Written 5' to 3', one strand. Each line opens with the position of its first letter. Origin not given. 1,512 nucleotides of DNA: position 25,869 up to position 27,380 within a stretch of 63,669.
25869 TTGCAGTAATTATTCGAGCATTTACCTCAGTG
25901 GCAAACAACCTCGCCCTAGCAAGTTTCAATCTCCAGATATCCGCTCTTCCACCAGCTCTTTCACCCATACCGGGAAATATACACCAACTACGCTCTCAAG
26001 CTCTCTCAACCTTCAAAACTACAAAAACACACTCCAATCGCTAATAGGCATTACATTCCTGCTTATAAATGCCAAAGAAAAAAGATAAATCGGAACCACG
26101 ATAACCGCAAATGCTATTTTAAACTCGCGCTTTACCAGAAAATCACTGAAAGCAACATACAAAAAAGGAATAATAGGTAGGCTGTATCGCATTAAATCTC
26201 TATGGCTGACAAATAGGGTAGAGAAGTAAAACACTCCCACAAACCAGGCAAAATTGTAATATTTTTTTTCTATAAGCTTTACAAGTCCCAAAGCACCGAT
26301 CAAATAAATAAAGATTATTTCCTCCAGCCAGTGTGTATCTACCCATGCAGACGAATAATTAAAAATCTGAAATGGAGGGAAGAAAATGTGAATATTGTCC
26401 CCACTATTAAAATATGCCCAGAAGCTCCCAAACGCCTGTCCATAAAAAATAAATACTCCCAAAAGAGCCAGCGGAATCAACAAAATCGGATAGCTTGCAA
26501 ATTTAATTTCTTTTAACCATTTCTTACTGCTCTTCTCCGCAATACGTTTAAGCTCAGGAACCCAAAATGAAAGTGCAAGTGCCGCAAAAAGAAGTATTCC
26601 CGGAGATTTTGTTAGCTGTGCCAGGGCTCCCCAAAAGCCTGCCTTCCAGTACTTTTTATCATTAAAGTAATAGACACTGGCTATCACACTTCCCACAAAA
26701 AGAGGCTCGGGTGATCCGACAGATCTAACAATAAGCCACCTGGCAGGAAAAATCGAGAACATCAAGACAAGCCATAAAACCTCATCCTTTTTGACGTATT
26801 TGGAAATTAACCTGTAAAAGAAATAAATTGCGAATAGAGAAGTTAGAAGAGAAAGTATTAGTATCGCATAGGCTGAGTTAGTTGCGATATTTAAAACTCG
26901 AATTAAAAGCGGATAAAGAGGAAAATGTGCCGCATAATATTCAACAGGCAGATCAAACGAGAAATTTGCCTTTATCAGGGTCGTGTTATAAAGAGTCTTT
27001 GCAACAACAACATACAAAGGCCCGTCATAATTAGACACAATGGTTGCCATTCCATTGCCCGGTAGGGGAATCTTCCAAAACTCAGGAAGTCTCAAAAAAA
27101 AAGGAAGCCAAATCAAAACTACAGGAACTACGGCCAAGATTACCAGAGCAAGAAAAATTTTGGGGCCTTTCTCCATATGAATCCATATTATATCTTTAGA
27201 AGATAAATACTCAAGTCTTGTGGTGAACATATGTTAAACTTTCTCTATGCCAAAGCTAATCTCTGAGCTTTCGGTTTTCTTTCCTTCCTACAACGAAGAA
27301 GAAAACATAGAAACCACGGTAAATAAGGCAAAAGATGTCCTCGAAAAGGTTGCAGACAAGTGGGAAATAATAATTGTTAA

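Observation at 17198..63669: About 46-kb multi-GT-C surface glycosylation island: about 20 lipid-donor transferases served by four donor synthases and one GtrA domain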

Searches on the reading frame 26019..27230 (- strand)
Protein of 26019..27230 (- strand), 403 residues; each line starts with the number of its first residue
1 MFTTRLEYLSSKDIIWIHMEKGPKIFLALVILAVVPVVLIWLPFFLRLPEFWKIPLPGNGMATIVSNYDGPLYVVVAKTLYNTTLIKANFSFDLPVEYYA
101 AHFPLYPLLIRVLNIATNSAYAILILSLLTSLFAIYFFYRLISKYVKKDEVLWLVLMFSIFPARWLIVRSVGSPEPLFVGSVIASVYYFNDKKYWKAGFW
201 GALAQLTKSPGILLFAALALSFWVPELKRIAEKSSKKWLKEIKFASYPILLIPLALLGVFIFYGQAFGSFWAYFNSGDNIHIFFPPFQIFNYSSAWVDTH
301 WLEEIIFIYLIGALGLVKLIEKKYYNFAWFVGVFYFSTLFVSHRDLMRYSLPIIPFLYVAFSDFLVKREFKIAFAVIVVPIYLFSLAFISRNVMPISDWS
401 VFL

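Call 3: search_protein_families(library=pfam, proteins=[window:26019-27230:-], max_evalue=0.01)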
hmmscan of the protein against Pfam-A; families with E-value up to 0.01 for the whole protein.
window:26019-27230:- (403 aa): 0 families

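Call 22: search_protein_families(library=ncbifam, proteins=[window:26019-27230:-], max_evalue=0.01)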
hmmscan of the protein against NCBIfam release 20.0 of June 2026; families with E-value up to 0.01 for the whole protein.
window:26019-27230:- (403 aa): 1 family
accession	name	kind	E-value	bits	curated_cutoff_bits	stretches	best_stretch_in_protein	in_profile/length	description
NF046093.1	AZOBR_p60025_fam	subfamily_domain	1.6e-12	47.2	150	1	39-238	22-217/232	AZOBR_p60025 family cell surface glycopolymer formation protein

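Call 43: find_homologous_proteins(query=window:26019-27230:-, max_evalue=0.001)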
Query window:26019-27230:- (403 aa): 2232 proteins with E <= 0.001 among 8000 candidates; the best 120 are listed.
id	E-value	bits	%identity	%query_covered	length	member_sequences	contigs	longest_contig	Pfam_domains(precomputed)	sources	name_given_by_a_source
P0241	5.0e-259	878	100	100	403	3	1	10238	-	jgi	-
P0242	6.8e-164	564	67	96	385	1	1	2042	-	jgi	jgi:Gpi18-like mannosyltransferase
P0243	2.7e-155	536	63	95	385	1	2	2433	-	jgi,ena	-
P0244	6.7e-154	531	62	96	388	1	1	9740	-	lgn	-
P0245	8.2e-154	531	66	93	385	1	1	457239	-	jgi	jgi:Gpi18-like mannosyltransferase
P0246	3.2e-153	529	65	95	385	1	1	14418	-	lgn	-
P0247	5.1e-153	528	66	93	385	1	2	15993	-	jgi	jgi:Gpi18-like mannosyltransferase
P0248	6.3e-153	528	63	96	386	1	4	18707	-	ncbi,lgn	ncbi:MAG: hypothetical protein WBE27_01340 [Microgenomates group bacterium]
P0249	9.8e-153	527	63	94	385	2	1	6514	-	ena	-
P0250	1.1e-152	527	61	96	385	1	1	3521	-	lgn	-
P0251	1.2e-152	527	61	98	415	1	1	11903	-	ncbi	-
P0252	1.6e-152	527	62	96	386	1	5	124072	PF13231.13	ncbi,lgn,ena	-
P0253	2.5e-152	526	63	96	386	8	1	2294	-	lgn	-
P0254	4.1e-152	525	63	95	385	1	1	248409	-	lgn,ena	-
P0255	1.4e-151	524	65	91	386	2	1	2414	-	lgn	-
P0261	4.2e-151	522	64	90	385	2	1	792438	-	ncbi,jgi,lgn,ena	-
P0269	9.8e-151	521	64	93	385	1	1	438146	-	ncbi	-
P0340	1.6e-147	510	61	94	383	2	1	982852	-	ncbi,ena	-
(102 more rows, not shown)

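Call 54: find_encoding_contigs(protein=P0269, flank=10000, max_places=2)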
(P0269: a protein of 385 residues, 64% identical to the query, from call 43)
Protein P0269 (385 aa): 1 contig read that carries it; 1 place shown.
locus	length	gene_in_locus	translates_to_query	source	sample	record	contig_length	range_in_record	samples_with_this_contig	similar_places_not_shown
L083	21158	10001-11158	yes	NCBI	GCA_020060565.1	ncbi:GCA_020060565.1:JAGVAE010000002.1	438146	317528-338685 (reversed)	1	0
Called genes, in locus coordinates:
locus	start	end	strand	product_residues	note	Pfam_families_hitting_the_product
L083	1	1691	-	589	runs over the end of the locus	-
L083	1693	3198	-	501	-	PF02366:PMT, PF13231:PMT_2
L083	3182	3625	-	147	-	PF00583:Acetyltransf_1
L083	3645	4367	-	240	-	PF00106:adh_short, PF08659:KR, PF13561:adh_short_C2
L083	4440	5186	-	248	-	PF00535:Glycos_transf_2, PF10111:Glyco_tranf_2_2 (weak), PF13641:Glyco_tranf_2_3 (weak)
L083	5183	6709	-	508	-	PF13231:PMT_2 (weak)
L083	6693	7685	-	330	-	PF01368:DHH, PF02272:DHHA1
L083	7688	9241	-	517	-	PF13231:PMT_2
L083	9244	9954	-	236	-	PF00535:Glycos_transf_2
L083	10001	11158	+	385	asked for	-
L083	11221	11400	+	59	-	-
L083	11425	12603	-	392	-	PF00535:Glycos_transf_2, PF04138:GtrA_DPMS_TM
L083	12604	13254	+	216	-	PF01746:tRNA_m1G_MT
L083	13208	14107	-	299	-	PF01370:Epimerase, PF04321:RmlD_sub_bind, PF16363:GDP_Man_Dehyd (weak)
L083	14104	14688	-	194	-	PF00908:dTDP_sugar_isom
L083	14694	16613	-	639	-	PF01073:3Beta_HSD, PF01370:Epimerase, PF02719:Polysacc_synt_2, PF04321:RmlD_sub_bind, PF07993:NAD_binding_4, PF13460:NAD_binding_10 (weak), PF16363:GDP_Man_Dehyd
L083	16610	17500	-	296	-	PF00483:NTP_transferase, PF12804:NTP_transf_3 (weak)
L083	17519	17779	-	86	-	-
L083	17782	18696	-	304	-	PF00188:CAP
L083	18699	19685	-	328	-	PF01073:3Beta_HSD, PF01370:Epimerase, PF02719:Polysacc_synt_2, PF04321:RmlD_sub_bind, PF07993:NAD_binding_4 (faint), PF13460:NAD_binding_10, PF16363:GDP_Man_Dehyd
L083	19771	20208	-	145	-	PF04892:VanZ-LLP1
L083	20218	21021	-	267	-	PF00932:LTD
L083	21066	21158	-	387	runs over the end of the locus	PF03412:Peptidase_C39 (faint), PF13529:Peptidase_C39_2 (weak)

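Call 59: search_solved_structures(query=A4, max_evalue=1)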
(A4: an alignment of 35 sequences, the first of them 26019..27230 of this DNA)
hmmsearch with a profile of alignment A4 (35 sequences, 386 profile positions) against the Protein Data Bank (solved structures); distinct sequences matched with E-value up to 1: 1.
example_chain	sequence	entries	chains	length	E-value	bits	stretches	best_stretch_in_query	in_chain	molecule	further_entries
9gnn_A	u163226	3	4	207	0.33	13.5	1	200-274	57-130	Sentrin-specific protease 5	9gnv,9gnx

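Call 60: search_protein_families(library=pfam, alignment_id=A4, max_evalue=0.1)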
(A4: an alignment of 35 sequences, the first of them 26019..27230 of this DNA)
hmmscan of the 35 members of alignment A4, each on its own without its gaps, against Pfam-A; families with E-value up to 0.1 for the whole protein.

A. member 1, window:26019-27230:- (403 aa): 0 families

B. families by the number of members that match (of 35 scanned): 2 families
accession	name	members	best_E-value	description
PF13231.12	PMT_2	10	5.6e-08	Dolichyl-phosphate-mannose-protein mannosyltransferase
PF12113.13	SVM_signal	1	0.042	SVM protein signal sequence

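Call 72: find_encoding_contigs(protein=P0261, flank=10000, max_places=1)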
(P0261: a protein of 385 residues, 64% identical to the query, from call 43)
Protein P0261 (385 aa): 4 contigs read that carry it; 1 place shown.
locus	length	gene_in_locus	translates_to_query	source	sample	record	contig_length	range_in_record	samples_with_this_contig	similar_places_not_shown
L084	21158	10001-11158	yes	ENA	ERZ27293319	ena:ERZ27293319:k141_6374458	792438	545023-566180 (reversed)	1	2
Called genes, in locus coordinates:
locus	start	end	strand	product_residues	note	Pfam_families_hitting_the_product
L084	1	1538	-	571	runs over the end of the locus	PF10131:PTPS_related (weak)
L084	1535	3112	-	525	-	PF02366:PMT, PF13231:PMT_2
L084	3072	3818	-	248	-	PF00535:Glycos_transf_2, PF10111:Glyco_tranf_2_2 (weak)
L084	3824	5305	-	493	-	PF13231:PMT_2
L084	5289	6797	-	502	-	PF13231:PMT_2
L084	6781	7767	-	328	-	PF01368:DHH, PF02272:DHHA1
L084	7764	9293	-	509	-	PF13231:PMT_2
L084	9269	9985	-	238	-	PF13641:Glyco_tranf_2_3 (weak), PF00535:Glycos_transf_2, PF10111:Glyco_tranf_2_2 (weak)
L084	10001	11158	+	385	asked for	-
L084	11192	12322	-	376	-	PF00535:Glycos_transf_2, PF04138:GtrA_DPMS_TM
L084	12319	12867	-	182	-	PF04893:Yip1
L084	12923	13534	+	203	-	PF01746:tRNA_m1G_MT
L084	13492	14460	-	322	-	PF04321:RmlD_sub_bind, PF01370:Epimerase, PF16363:GDP_Man_Dehyd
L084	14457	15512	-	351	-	PF04321:RmlD_sub_bind, PF05368:NmrA (weak), PF01073:3Beta_HSD, PF01370:Epimerase, PF02719:Polysacc_synt_2, PF07993:NAD_binding_4, PF13460:NAD_binding_10, PF16363:GDP_Man_Dehyd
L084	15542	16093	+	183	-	-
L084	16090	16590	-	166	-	PF04308:RNaseH_like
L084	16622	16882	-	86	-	-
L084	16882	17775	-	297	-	PF00188:CAP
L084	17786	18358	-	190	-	PF04203:Sortase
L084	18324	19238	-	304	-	-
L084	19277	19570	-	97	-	PF00814:TsaD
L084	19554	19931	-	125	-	PF02367:TsaE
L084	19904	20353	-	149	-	PF04892:VanZ-LLP1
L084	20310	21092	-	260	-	-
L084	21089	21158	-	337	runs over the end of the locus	-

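Call 73: find_encoding_contigs(protein=P0340, flank=10000, max_places=1)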
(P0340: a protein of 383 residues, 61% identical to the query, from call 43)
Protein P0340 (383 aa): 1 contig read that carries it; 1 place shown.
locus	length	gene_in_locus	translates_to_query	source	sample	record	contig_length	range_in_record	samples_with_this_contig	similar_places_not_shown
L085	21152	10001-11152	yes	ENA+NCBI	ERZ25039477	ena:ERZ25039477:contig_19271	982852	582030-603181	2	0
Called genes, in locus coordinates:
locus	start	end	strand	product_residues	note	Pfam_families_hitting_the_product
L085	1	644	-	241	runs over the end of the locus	-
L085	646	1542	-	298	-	PF00535:Glycos_transf_2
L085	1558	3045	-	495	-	PF01943:Polysacc_synt, PF13440:Polysacc_synt_3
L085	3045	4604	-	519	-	PF02366:PMT (weak), PF13231:PMT_2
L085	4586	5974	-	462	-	-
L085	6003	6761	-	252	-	PF13641:Glyco_tranf_2_3 (weak), PF00535:Glycos_transf_2, PF10111:Glyco_tranf_2_2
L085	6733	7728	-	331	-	PF01368:DHH, PF02272:DHHA1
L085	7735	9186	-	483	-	PF13231:PMT_2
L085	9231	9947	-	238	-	PF00535:Glycos_transf_2, PF10111:Glyco_tranf_2_2 (weak)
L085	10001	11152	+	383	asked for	-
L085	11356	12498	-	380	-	PF00535:Glycos_transf_2, PF04138:GtrA_DPMS_TM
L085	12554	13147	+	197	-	PF01746:tRNA_m1G_MT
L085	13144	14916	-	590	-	PF00535:Glycos_transf_2, PF13641:Glyco_tranf_2_3 (weak), PF13632:Glyco_trans_2_3 (faint), PF00535:Glycos_transf_2, PF13641:Glyco_tranf_2_3 (weak)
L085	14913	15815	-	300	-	PF00535:Glycos_transf_2, PF13641:Glyco_tranf_2_3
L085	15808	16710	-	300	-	PF00535:Glycos_transf_2, PF10111:Glyco_tranf_2_2 (weak), PF13641:Glyco_tranf_2_3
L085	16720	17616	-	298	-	PF01370:Epimerase, PF02719:Polysacc_synt_2 (faint), PF04321:RmlD_sub_bind, PF16363:GDP_Man_Dehyd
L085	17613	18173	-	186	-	PF00908:dTDP_sugar_isom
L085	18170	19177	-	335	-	PF01073:3Beta_HSD, PF01370:Epimerase, PF02719:Polysacc_synt_2, PF04321:RmlD_sub_bind, PF07993:NAD_binding_4, PF13460:NAD_binding_10, PF16363:GDP_Man_Dehyd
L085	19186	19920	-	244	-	PF00483:NTP_transferase, PF12804:NTP_transf_3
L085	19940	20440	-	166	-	PF04308:RNaseH_like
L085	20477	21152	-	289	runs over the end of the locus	PF00483:NTP_transferase, PF12804:NTP_transf_3 (weak)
